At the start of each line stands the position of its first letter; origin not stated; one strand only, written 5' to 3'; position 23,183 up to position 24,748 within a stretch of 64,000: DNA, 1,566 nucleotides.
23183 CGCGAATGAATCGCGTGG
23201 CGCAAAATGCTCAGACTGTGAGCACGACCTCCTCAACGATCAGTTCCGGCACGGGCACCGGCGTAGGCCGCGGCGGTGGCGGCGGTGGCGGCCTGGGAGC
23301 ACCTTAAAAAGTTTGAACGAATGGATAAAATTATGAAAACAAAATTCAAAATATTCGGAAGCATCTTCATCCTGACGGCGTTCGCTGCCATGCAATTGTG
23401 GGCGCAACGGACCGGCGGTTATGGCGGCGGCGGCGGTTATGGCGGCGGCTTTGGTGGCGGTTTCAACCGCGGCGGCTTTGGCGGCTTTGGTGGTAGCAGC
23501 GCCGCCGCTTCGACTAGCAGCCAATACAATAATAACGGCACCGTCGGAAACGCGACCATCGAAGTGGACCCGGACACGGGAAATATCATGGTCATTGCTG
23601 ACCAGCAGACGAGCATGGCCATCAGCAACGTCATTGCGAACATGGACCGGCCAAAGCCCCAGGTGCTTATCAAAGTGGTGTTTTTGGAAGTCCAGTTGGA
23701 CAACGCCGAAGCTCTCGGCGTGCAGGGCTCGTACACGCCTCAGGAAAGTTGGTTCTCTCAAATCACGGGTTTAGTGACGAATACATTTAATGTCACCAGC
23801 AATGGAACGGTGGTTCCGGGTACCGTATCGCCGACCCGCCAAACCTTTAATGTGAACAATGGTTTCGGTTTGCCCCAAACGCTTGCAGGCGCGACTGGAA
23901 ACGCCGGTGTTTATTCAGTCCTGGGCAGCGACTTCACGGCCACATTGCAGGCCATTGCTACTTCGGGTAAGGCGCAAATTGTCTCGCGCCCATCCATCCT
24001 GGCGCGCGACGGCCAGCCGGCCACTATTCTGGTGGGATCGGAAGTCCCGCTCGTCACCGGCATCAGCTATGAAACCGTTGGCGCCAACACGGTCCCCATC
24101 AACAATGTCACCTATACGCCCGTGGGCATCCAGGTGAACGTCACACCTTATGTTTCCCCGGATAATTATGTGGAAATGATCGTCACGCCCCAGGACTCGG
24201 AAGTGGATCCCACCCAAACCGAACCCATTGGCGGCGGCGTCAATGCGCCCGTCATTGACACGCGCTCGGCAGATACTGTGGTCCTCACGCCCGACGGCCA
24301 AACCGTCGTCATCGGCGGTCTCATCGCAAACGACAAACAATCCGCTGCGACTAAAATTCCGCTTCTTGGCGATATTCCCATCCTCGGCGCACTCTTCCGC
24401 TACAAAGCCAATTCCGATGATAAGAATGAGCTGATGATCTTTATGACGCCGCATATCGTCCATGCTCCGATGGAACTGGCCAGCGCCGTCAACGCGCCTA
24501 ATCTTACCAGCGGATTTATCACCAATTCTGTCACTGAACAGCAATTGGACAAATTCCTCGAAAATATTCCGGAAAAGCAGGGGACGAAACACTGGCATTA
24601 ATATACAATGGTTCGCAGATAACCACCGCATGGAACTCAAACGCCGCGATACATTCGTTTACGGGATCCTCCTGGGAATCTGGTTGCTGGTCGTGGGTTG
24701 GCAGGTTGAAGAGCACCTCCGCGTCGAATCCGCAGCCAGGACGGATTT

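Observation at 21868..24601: Secretin split into two secreted polypeptides, with the break inside an N-domain loop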

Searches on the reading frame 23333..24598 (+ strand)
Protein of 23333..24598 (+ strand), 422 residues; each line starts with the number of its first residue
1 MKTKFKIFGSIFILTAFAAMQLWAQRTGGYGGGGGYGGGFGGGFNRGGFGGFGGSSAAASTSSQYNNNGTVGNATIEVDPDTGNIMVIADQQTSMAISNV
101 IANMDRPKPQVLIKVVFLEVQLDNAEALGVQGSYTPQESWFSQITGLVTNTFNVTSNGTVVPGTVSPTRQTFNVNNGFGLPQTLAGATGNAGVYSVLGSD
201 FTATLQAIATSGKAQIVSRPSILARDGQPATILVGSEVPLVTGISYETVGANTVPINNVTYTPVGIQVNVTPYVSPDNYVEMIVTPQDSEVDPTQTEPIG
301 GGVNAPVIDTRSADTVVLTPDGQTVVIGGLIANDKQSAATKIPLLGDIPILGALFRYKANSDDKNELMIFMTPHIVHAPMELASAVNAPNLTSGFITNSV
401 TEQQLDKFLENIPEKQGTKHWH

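Call 3: search_protein_families(library=pfam, proteins=[window:23333-24598:+], max_evalue=0.01)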
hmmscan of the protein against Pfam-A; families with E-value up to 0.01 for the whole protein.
window:23333-24598:+ (422 aa): 2 families
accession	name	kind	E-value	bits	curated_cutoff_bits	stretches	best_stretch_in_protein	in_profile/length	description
PF00263.26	Secretin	-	2.3e-49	167.7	27.5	1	208-376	2-168/169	Bacterial type II and III secretion system protein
PF03958.22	Secretin_N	-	0.0092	16.6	28.2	0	56-110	25-69/69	Bacterial type II/III secretion system short domain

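Call 4: search_protein_families(library=ncbifam, proteins=[window:23333-24598:+], max_evalue=0.01)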
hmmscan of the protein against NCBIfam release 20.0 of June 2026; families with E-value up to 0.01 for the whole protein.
window:23333-24598:+ (422 aa): 9 families
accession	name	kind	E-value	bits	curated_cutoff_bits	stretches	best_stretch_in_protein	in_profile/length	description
TIGR02517.1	type_II_gspD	equivalog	5.4e-70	236.5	351.35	1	52-383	278-597/600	type II secretion system secretin GspD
TIGR02515.1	IV_pilus_PilQ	subfamily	1.4e-51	175.9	284.35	1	74-376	135-427/428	type IV pilus secretin PilQ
TIGR02519.1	pilus_MshL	equivalog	3.5e-49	167.4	250.2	1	78-376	3-290/290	pilus (MSHA type) biogenesis protein MshL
TIGR02516.1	type_III_yscC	equivalog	5.2e-34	117.6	238.45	1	68-377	193-462/463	type III secretion system outer membrane ring subunit SctC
NF010083.0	PRK13568.1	equivalog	2.9e-24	85.6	554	1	77-378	155-419/419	DNA uptake porin HofQ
NF042912.1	Amuc_1098_fam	equivalog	7e-22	77.3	750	1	279-378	698-798/805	Amuc_1098 family type IV pilus outer membrane protein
NF007851.2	PRK10560.1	exception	1.2e-21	77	598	1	204-377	247-410/412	DNA uptake porin HofQ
NF011873.0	PRK15346.1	equivalog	1.8e-17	63.2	524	1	193-360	319-478/499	EscC/YscC/HrcC family type III secretion system outer membrane ring protein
NF052676.1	YPYG_dom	domain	0.0037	17.3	30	0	130-171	29-70/79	YPYG domain-containing protein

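Call 5: find_homologous_proteins(query=window:23333-24598:+, max_evalue=1e-10)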
Query window:23333-24598:+ (422 aa): 5695 proteins with E <= 1e-10 among 8000 candidates; the best 120 are listed.
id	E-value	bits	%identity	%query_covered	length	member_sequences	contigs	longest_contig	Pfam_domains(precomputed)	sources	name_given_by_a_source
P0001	8.0e-225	765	82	100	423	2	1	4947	PF00263.27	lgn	-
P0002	3.2e-221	753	83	100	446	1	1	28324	PF00263.27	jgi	jgi:general secretion pathway protein D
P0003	3.4e-221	753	83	100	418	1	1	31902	PF00263.27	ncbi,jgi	ncbi:MAG TPA: hypothetical protein VGJ73_04905 [Verrucomicrobiae bacterium]|jgi:general secretion pa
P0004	1.1e-218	744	79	100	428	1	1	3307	PF00263.27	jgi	jgi:general secretion pathway protein D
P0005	1.5e-218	744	82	100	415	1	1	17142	PF00263.27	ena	-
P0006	2.8e-217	740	82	100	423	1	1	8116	PF00263.27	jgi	jgi:general secretion pathway protein D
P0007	8.4e-216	735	81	100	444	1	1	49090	PF00263.27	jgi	jgi:general secretion pathway protein D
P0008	2.7e-215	733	81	98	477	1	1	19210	PF00263.27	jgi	jgi:general secretion pathway protein D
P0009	5.8e-215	732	79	100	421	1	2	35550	PF00263.27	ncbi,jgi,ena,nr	ncbi:MAG TPA: hypothetical protein VMF08_13820 [Candidatus Sulfotelmatobacter sp.]|nr:hypothetical p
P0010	1.3e-214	731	79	100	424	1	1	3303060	PF00263.27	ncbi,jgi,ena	jgi:general secretion pathway protein D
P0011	2.5e-214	730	80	100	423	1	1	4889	PF00263.27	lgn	-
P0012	3.6e-214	729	77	100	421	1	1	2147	PF00263.27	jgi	jgi:general secretion pathway protein D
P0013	4.3e-213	726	78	100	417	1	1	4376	PF00263.27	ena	-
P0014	4.8e-212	722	79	100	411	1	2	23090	PF00263.27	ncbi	ncbi:MAG: type II secretion system protein GspD [Limisphaerales bacterium]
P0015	1.3e-210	718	78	100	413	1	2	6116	PF00263.27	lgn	-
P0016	4.6e-207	706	78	100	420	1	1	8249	PF00263.27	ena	-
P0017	4.6e-205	699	77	100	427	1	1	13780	PF00263.27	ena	-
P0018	6.6e-204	696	76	100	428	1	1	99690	PF00263.27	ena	-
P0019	4.1e-197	673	82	84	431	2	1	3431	PF00263.27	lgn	-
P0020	4.2e-191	653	73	98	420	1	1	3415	PF00263.27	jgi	jgi:general secretion pathway protein D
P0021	4.9e-189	647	86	82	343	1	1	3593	PF00263.27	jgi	jgi:general secretion pathway protein D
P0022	3.3e-188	644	72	98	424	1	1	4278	PF00263.27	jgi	jgi:general secretion pathway protein D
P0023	1.2e-184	632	79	83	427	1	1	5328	PF00263.27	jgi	jgi:general secretion pathway protein D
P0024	2.5e-183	628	75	86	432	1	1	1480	PF00263.27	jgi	jgi:general secretion pathway protein D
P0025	1.3e-170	586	80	83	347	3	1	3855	PF00263.27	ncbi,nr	ncbi:MAG TPA: hypothetical protein VGV18_03510, partial [Verrucomicrobiae bacterium]|nr:hypothetical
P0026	2.4e-169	582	67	100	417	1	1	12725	PF00263.27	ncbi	-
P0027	7.3e-169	580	67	98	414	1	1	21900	PF00263.27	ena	-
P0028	8.6e-167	573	70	87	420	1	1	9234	PF00263.27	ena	-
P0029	5.2e-166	571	70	87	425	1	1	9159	PF00263.27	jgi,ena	-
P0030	9.8e-166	570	70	86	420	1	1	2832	PF00263.27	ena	-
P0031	2.5e-164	565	69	87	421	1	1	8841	PF00263.27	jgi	jgi:general secretion pathway protein D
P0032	3.7e-164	565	63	100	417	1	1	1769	PF00263.27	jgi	jgi:general secretion pathway protein D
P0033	2.0e-163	562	63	100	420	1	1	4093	PF03958.23,PF00263.27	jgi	jgi:general secretion pathway protein D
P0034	2.7e-162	559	66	100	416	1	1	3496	PF00263.27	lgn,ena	-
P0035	3.4e-161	555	65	97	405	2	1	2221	PF00263.27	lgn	-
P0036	4.5e-161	555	65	100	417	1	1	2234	PF00263.27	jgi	jgi:general secretion pathway protein D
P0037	2.4e-160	552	68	85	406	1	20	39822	PF00263.27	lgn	-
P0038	2.3e-158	546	65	97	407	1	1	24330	PF00263.27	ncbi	-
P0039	2.1e-157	543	68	85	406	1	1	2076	PF00263.27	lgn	-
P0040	8.1e-157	541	63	99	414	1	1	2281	PF03958.23,PF00263.27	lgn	-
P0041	1.1e-156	540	63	99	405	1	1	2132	PF00263.27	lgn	-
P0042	2.6e-153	529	67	82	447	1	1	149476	PF00263.27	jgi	jgi:general secretion pathway protein D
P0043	4.2e-143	495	62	85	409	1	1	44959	PF00263.27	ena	-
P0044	8.4e-143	494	61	82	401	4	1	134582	PF00263.27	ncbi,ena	-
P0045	2.2e-142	493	61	82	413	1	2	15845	PF03958.23,PF00263.27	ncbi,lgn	ncbi:MAG: type II secretion system protein GspD [Limisphaerales bacterium]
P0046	7.0e-139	482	60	85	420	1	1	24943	PF00263.27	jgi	jgi:general secretion pathway protein D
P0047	7.7e-139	481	90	58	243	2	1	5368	PF00263.27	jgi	jgi:general secretion pathway protein D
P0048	2.9e-137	476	60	82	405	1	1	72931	PF00263.27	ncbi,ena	-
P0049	7.2e-136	472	63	84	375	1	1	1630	PF00263.27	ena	-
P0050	1.3e-135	471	60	85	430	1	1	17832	PF00263.27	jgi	jgi:general secretion pathway protein D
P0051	6.7e-134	465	56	84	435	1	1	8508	PF00263.27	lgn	-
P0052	7.4e-134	465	62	85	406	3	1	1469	PF00263.27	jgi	-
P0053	1.3e-133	464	59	86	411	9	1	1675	PF00263.27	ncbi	-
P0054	1.4e-133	464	60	83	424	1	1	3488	PF00263.27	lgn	-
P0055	9.8e-133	461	57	84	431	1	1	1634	PF00263.27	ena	-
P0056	4.2e-132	459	60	86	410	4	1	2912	PF00263.27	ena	-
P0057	4.3e-132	459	55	99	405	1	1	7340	PF00263.27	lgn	-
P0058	1.5e-131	457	54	98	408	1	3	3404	PF00263.27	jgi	jgi:general secretion pathway protein D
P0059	4.9e-131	456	59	86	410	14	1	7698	PF00263.27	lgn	-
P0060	1.7e-130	454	60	82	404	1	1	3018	PF03958.23,PF00263.27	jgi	jgi:general secretion pathway protein D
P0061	4.2e-130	453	60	82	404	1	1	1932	PF03958.23,PF00263.27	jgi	-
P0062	1.2e-129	451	56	83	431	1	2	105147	PF00263.27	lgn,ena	-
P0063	1.3e-129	451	58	84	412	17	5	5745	PF00263.27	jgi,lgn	jgi:general secretion pathway protein D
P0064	1.4e-129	451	56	82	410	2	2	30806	PF00263.27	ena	-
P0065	1.3e-128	448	57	82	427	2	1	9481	PF00263.27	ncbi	-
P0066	3.6e-128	446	57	82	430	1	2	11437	PF00263.27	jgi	jgi:general secretion pathway protein D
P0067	6.3e-128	445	57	85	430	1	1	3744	PF00263.27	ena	-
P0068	1.2e-127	444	55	83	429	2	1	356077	PF00263.27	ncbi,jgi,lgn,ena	jgi:general secretion pathway protein D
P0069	2.1e-127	444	56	85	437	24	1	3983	PF00263.27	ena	-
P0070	3.9e-127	443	58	85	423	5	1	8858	PF00263.27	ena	-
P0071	5.2e-127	442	57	82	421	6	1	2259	PF00263.27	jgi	jgi:general secretion pathway protein D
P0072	6.1e-127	442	55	99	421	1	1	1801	PF00263.27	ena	-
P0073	7.0e-127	442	57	86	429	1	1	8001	PF00263.27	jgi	jgi:general secretion pathway protein D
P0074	1.2e-126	441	56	84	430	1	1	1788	PF00263.27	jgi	-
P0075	1.8e-126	441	56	85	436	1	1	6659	PF00263.27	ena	-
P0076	3.4e-126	440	55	99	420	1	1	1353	PF00263.27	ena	-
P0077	3.5e-126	440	57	86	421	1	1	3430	PF00263.27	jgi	jgi:general secretion pathway protein D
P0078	5.6e-126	439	57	84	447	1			PF00263.27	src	-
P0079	1.5e-125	438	56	85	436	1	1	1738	PF00263.27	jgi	jgi:general secretion pathway protein D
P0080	2.6e-125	437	57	83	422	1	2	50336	PF00263.27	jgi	jgi:general secretion pathway protein D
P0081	5.9e-125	436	54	98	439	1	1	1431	PF00263.27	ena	-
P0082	9.1e-125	435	54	82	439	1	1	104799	PF03958.23,PF00263.27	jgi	jgi:general secretion pathway protein D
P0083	2.1e-124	434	54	84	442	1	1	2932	PF00263.27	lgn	-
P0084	2.1e-124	434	56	85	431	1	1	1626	PF00263.27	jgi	-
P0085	3.0e-124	433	56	84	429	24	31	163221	PF00263.27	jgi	jgi:general secretion pathway protein D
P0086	3.2e-124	433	55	85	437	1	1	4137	PF00263.27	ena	-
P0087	3.5e-124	433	55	95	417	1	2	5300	PF00263.27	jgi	-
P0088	3.6e-124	433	55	86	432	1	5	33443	PF00263.27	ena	-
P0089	4.5e-124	433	54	85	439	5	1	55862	PF00263.27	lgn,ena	-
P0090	5.8e-124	432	55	86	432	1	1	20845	PF00263.27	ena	-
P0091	6.0e-124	432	55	95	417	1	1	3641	PF00263.27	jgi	-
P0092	7.7e-124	432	54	82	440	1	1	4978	PF03958.23,PF00263.27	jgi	jgi:general secretion pathway protein D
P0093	9.3e-124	432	55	85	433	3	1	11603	PF03958.23,PF00263.27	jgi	jgi:general secretion pathway protein D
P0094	9.4e-124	432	56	82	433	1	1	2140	PF00263.27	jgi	jgi:general secretion pathway protein D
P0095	1.1e-123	431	55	84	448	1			PF00263.27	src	-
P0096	1.5e-123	431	55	84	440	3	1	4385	PF00263.27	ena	-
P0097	1.6e-123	431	55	85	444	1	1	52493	PF00263.27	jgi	jgi:general secretion pathway protein D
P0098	2.1e-123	431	55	84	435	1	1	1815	PF00263.27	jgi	jgi:general secretion pathway protein D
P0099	3.3e-123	430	55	85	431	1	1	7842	PF00263.27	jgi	-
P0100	3.8e-123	430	53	86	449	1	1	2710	PF03958.23,PF00263.27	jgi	-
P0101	3.8e-123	430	55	86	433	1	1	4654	PF00263.27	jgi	jgi:general secretion pathway protein D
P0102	4.4e-123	429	56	86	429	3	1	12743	PF00263.27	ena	-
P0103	4.8e-123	429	58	84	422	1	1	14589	PF00263.27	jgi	jgi:general secretion pathway protein D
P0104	4.9e-123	429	55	85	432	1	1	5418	PF00263.27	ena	-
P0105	5.0e-123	429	56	85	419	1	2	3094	PF00263.27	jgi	jgi:general secretion pathway protein D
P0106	5.8e-123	429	55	84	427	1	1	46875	PF00263.27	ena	-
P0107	6.3e-123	429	54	86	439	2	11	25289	PF00263.27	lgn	-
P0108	6.5e-123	429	56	84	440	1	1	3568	PF00263.27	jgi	-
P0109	7.5e-123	429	53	88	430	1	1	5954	PF00263.27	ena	-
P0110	8.5e-123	429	55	84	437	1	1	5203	PF00263.27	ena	-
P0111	8.5e-123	429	54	85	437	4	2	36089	PF00263.27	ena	-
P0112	9.0e-123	428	55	82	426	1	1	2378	PF00263.27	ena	-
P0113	1.1e-122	428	55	84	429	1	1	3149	PF00263.27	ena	-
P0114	1.2e-122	428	56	85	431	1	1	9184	PF00263.27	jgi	jgi:general secretion pathway protein D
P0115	1.3e-122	428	55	85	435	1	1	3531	PF00263.27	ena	-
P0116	1.4e-122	428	55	85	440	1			PF00263.27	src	-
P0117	1.6e-122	428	56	82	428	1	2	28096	PF00263.27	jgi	jgi:general secretion pathway protein D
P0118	1.6e-122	428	56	85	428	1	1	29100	PF00263.27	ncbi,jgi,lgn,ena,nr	ncbi:MAG TPA: hypothetical protein DCQ92_13535 [Verrucomicrobia subdivision 3 bacterium]|nr:hypothet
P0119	1.7e-122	428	56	84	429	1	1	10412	PF00263.27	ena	-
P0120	1.8e-122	427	55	84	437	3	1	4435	PF00263.27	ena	-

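Call 9: search_solved_structures(query=window:23333-24598:+, show_alignments=2, max_evalue=0.001)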
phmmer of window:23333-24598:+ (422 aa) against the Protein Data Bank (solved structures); distinct sequences matched with E-value up to 0.001: 21.
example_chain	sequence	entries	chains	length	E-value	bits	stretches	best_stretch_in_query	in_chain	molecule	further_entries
5wln_G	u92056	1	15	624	4.9e-34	121.3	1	64-383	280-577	Type II secretion system protein D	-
5wq7_A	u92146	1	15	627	3.7e-33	118.4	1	66-377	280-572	Putative type II secretion system protein D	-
5w68_A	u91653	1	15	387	4e-32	115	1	61-380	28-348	Putative type II secretion protein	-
5zdh_A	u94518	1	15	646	2.7e-31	112.3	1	61-380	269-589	Type II secretion system protein D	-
6w6m_A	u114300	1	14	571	7.9e-30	107.5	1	56-376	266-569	Type IV pilus secretin PilQ family protein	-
9k8v_A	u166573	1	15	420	3e-29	105.6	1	75-377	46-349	General secretion pathway protein D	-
6i1x_A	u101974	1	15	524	3.1e-29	105.5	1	61-377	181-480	Type II secretion system protein D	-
6hcg_A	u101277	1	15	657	3.4e-29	105.4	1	73-385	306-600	Type II secretion system protein D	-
9x0w_A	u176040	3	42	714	4.7e-29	104.9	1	66-377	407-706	Fimbrial assembly protein PilQ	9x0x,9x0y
6ve2_A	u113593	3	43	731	5.1e-29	104.8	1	66-377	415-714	Fimbrial assembly protein PilQ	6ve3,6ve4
5wq8_A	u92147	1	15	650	9.1e-29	104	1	75-377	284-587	Type II secretion system protein D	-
5wq9_A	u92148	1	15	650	5.8e-28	101.3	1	75-377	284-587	Type II secretion system protein D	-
8odn_A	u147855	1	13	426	9.1e-28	100.7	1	176-389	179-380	RcpA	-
6i1y_A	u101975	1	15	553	9.8e-28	100.6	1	61-380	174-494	General secretion pathway protein GspD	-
3jc8_Qa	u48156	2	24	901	2.9e-25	92.4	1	75-377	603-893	PilQ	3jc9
7ofh_A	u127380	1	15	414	1.1e-15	60.9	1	180-378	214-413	Virion export protein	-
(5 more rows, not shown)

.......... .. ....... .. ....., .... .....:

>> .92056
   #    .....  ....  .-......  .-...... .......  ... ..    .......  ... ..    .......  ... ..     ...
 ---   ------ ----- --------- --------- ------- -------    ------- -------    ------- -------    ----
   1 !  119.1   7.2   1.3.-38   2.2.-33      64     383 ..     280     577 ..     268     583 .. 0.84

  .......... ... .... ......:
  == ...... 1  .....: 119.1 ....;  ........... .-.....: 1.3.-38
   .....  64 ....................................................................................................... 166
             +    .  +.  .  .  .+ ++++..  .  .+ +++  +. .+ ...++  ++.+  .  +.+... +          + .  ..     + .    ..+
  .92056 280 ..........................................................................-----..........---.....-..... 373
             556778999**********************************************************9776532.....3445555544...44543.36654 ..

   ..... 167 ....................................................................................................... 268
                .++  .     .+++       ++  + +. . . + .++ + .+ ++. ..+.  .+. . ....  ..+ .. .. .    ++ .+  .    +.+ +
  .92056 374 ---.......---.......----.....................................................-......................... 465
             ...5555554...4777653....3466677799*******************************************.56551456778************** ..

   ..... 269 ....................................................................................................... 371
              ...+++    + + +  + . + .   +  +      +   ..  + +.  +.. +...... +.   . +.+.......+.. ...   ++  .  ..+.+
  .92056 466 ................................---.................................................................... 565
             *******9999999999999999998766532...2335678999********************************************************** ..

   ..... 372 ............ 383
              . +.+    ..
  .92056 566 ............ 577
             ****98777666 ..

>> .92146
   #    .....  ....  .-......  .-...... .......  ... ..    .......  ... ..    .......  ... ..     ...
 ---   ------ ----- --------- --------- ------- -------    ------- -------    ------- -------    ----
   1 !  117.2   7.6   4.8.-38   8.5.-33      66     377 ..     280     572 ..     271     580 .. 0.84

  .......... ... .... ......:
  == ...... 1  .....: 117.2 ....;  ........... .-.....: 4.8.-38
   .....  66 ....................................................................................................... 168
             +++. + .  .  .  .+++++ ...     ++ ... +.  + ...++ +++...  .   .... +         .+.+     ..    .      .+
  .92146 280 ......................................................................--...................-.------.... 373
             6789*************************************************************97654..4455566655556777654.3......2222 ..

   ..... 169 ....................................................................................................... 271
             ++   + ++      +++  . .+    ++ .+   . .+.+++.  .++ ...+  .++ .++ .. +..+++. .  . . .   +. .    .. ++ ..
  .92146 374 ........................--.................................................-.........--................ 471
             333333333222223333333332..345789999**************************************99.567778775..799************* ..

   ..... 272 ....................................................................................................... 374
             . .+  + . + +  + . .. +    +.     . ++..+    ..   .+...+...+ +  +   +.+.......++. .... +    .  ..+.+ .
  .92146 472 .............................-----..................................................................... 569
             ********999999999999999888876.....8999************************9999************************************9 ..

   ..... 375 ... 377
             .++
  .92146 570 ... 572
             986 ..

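Call 22: find_related_loci(query=A1, collection=genome_contigs, flank=4000)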
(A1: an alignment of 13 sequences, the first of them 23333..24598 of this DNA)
Query A1 (422 aa) in genome_contigs; peptide patterns used: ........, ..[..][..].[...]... (x = any residue, [..] = any of these).
599 stretches matched a pattern (row limit reached: there are more); 574 encode a relative of the query (tblastn E <= 1e-3); the best 80 are kept; 80 distinct loci.
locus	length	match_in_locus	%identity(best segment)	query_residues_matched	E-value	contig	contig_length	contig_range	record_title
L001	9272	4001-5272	79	1-422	0e+0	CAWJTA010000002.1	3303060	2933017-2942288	MAG: uncultured Verrucomicrobiae bacterium isolate MFD04463.bin.1.72 genome assembly, contig: contig_27973, whole genome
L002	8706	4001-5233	79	1-422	0e+0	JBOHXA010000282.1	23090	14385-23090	MAG: Limisphaerales bacterium isolate TC-S_maxbin2.bin.522_sub k127_2259421, whole genome shotgun sequence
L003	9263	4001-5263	79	1-422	0e+0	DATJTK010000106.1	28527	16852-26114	MAG TPA_asm: Candidatus Sulfotelmatobacter sp. isolate SMAG_U15018 k141_3272363, whole genome shotgun sequence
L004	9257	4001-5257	64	1-422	4e-154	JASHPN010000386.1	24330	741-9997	MAG: Verrucomicrobiia bacterium isolate JOPF050 JOPF_AWAY_contig_1325067, whole genome shotgun sequence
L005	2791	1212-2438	64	1-414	1e-150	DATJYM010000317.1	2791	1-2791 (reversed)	MAG TPA_asm: Candidatus Acidiferrales bacterium isolate SMAG_U15152 k141_2386693, whole genome shotgun sequence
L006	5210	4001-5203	55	1-415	3e-134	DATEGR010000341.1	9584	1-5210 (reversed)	MAG TPA_asm: Verrucomicrobiia bacterium isolate SMAG_U8790 k141_2006595, whole genome shotgun sequence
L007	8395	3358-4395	61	60-416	1e-133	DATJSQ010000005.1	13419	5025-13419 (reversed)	MAG TPA_asm: Verrucomicrobiia bacterium isolate SMAG_U14997 k141_1084852, whole genome shotgun sequence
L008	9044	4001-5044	60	60-415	1e-131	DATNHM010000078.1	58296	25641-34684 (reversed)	MAG TPA_asm: Candidatus Limnocylindrales bacterium isolate SMAG_U11347 k141_1400581, whole genome shotgun sequence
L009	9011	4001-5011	61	69-416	3e-130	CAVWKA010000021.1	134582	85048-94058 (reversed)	MAG: uncultured Verrucomicrobiae bacterium isolate MFD05512.bin.2.55 genome assembly, contig: contig_36952, whole genome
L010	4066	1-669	86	200-422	1e-130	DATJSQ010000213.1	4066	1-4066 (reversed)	MAG TPA_asm: Verrucomicrobiia bacterium isolate SMAG_U14997 k141_1788257, whole genome shotgun sequence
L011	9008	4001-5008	62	70-415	4e-127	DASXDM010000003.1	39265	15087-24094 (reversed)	MAG TPA_asm: Verrucomicrobiia bacterium isolate SMAG_U5086 k141_3010704, whole genome shotgun sequence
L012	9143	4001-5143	56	55-416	1e-121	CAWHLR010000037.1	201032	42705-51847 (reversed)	MAG: uncultured Verrucomicrobiae bacterium isolate MFD04780.bin.2.51 genome assembly, contig: contig_9903, whole genome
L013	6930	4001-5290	55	1-416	5e-122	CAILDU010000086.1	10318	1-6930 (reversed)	MAG: uncultured Verrucomicrobia subdivision 3 bacterium isolate VK4_bin-0324 genome assembly, contig: bin-0324:086/209,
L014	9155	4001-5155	53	58-416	9e-120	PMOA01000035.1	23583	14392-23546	MAG: Limisphaerales bacterium isolate palsa_1371 73.20110600_P1D.3_contig_791, whole genome shotgun sequence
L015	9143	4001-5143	54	51-416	8e-120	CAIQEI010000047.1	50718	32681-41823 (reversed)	MAG: uncultured Verrucomicrobia subdivision 3 bacterium isolate Umea3p4_bin-0310 genome assembly, contig: bin-0310:047/1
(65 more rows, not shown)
